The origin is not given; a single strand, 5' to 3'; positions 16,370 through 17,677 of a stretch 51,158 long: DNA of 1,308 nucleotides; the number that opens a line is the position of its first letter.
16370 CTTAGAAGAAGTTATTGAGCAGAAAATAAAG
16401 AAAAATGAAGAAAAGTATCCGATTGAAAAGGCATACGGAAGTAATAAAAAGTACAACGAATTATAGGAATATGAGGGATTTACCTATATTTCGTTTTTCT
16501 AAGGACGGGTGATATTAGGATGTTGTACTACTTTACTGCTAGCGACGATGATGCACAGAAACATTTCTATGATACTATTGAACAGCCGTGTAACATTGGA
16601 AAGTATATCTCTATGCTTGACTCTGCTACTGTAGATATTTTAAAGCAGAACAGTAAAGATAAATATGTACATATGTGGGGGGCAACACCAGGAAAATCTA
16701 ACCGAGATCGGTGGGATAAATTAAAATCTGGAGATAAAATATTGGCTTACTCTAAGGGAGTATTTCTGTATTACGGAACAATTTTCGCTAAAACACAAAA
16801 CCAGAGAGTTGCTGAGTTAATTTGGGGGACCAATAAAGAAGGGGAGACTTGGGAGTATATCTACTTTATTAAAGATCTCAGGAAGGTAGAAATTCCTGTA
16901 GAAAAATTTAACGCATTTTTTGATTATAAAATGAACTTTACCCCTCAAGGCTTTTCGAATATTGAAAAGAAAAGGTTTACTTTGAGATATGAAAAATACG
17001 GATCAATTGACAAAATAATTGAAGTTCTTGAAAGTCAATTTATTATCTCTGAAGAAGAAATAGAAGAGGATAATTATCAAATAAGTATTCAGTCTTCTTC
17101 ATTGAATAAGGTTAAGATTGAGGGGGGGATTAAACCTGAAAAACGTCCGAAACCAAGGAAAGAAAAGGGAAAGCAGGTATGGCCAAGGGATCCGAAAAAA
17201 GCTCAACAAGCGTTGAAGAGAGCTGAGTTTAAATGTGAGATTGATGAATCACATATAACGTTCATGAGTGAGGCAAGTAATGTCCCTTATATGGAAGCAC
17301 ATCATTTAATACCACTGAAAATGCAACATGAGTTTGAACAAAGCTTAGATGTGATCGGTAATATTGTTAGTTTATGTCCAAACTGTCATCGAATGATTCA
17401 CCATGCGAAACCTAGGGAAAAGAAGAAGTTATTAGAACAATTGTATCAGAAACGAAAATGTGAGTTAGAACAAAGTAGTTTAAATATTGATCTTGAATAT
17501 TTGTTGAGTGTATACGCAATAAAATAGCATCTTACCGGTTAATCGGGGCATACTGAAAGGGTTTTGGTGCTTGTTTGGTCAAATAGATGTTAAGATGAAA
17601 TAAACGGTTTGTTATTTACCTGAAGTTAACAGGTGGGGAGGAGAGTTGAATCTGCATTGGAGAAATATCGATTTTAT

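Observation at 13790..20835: AT-rich accessory island of about 7 kb, bracketed by the two RNA-element copies, between the late activator and the packaging genes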

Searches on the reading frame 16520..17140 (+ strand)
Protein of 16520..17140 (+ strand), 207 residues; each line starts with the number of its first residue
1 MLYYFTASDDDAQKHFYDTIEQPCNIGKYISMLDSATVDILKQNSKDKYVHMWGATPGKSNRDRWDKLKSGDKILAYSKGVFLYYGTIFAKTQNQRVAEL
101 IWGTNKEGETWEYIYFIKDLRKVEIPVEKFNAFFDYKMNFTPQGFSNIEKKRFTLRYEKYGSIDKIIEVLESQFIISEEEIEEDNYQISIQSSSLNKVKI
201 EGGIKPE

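Call 110: search_protein_families(library=pfam, proteins=[window:16520-17140:+], max_evalue=1)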
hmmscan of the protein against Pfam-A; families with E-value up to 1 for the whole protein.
window:16520-17140:+ (207 aa): 2 families
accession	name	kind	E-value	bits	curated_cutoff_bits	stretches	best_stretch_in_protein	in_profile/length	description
PF24032.1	YQBQ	-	0.0074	16.2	27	0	67-96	26-55/294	YQBQ-like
PF16344.10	FecR_C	-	0.029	14.9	24.4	1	146-185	29-67/70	FecR, C-terminal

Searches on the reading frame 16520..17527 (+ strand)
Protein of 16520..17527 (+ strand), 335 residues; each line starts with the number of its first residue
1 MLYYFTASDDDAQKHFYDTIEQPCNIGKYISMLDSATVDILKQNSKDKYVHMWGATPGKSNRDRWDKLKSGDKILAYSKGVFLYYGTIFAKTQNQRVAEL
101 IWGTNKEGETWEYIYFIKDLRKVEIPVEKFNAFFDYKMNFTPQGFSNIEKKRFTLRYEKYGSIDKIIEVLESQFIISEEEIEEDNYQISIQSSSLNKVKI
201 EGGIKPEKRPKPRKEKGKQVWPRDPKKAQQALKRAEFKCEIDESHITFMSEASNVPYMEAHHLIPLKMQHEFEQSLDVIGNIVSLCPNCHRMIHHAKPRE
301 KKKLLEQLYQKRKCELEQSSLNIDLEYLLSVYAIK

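Call 8: search_protein_families(library=pfam, proteins=[window:16520-17527:+], max_evalue=0.01)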
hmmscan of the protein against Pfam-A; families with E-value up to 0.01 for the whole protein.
window:16520-17527:+ (335 aa): 3 families
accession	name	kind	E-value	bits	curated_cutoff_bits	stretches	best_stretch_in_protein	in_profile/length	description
PF01844.29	HNH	-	9e-07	29.4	21.4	1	256-295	12-46/47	HNH endonuclease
PF13391.12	HNH_2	-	0.00017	21.8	21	1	254-293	7-58/66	HNH endonuclease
PF24032.1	YQBQ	-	0.0091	15.9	27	0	157-202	139-186/294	YQBQ-like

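Call 15: search_protein_families(library=phrogs, proteins=[window:16520-17527:+], max_evalue=0.001)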
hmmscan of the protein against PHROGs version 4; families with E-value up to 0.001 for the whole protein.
window:16520-17527:+ (335 aa): 12 families
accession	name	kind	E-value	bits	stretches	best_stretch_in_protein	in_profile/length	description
phrog_14240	-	unknown function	1.5e-23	84.5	1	6-184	8-169/315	-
phrog_15103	-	unknown function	9.3e-14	52.5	1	190-306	158-267/280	-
phrog_1271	-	DNA, RNA and nucleotide metabolism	2.8e-09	37.8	1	211-320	247-339/361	HNH endonuclease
phrog_119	-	DNA, RNA and nucleotide metabolism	4.7e-07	30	1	154-326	121-287/443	HNH endonuclease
phrog_144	-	DNA, RNA and nucleotide metabolism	6.1e-06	27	1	226-304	74-143/175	HNH endonuclease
phrog_8048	-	DNA, RNA and nucleotide metabolism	1e-05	25.9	1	226-299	166-231/273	HNH endonuclease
phrog_5200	-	DNA, RNA and nucleotide metabolism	4.3e-05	24.5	1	212-306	19-97/154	HNH endonuclease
phrog_740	-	DNA, RNA and nucleotide metabolism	6.1e-05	23.1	1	214-298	16-89/332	HNH endonuclease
phrog_3106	-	DNA, RNA and nucleotide metabolism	8.2e-05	23.4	1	209-303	131-230/252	HNH endonuclease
phrog_338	-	DNA, RNA and nucleotide metabolism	9.1e-05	23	1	183-300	154-266/340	HNH endonuclease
phrog_8446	-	DNA, RNA and nucleotide metabolism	0.00059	20.5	1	226-297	130-199/211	HNH endonuclease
phrog_2255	-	DNA, RNA and nucleotide metabolism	0.0007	20.1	0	270-311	145-186/211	HNH endonuclease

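Call 16: search_protein_families(library=padloc, proteins=[window:16520-17527:+], max_evalue=0.01)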
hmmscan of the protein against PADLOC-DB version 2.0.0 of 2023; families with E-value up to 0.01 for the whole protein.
window:16520-17527:+ (335 aa): 3 families
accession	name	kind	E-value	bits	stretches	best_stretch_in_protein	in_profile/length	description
PDLC03656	mREase_IV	-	4.4e-12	44.3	1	204-310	171-270/277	Type IV methyl-directed restriction enzyme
PDLC03514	REase_II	-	3.2e-05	21.3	1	247-301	298-348/386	Type II restriction enzyme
PDLC03662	mREase_IV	-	0.00048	16.8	1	206-295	451-536/560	Type IV methyl-directed restriction enzyme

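Call 65: search_protein_families(library=ncbifam, proteins=[window:16520-17527:+], max_evalue=0.001)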
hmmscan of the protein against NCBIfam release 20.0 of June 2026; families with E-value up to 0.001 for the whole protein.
window:16520-17527:+ (335 aa): 0 families

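Call 79: search_dna_similar(query=window:16520-17527:+, collection=phages, mode=protein, max_rows=12)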
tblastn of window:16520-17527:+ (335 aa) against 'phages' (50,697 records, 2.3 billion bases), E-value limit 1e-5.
Records with a match: 4; places in all: 4; records where one place covers at least 80% of the query: 0.
Best place of each record, by identity: <60% 4.
By first word of the organism name: Vibrio 2; Archaeoglobus 1; Escherichia 1.
By host as written in the record: Archaeoglobus profundus DSM 5631 1; Escherichia coli 1; Vibrio cyclitrophicus 10N.286.54.F2 1; Vibrio cyclitrophicus 10N.222.45.E8 1.
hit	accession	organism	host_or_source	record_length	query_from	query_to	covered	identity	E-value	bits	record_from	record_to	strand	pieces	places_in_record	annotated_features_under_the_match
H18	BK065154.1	Archaeoglobus profundus pleomorphic provirus 1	Archaeoglobus profundus DSM 5631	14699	39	148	33%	37.5%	4e-17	88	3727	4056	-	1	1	AAA family ATPase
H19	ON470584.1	Escherichia phage vB_EcoM-689R6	Escherichia coli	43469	219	297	24%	36.3%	6e-6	54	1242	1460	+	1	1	5-methylcytosine-specific restriction enzyme A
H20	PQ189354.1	Vibrio phage 10N.286.54.F2_PE001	Vibrio cyclitrophicus 10N.286.54.F2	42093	220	298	24%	34.2%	1e-6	56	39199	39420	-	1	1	hypothetical protein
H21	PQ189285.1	Vibrio phage 10N.222.45.E8_PE002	Vibrio cyclitrophicus 10N.222.45.E8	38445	220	296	23%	32.5%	2e-6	56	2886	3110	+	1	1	hypothetical protein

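Call 81: search_solved_structures(query=window:16520-17527:+, max_evalue=0.01)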
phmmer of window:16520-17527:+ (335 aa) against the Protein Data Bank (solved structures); distinct sequences matched with E-value up to 0.01: 2.
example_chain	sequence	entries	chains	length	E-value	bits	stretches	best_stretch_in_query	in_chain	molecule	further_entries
6ghc_A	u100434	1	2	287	6.6e-12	48.6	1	203-310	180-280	5-methylcytosine-specific restriction enzyme A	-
5zmm_A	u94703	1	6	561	0.0011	21.6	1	206-297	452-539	Uncharacterized protein McrA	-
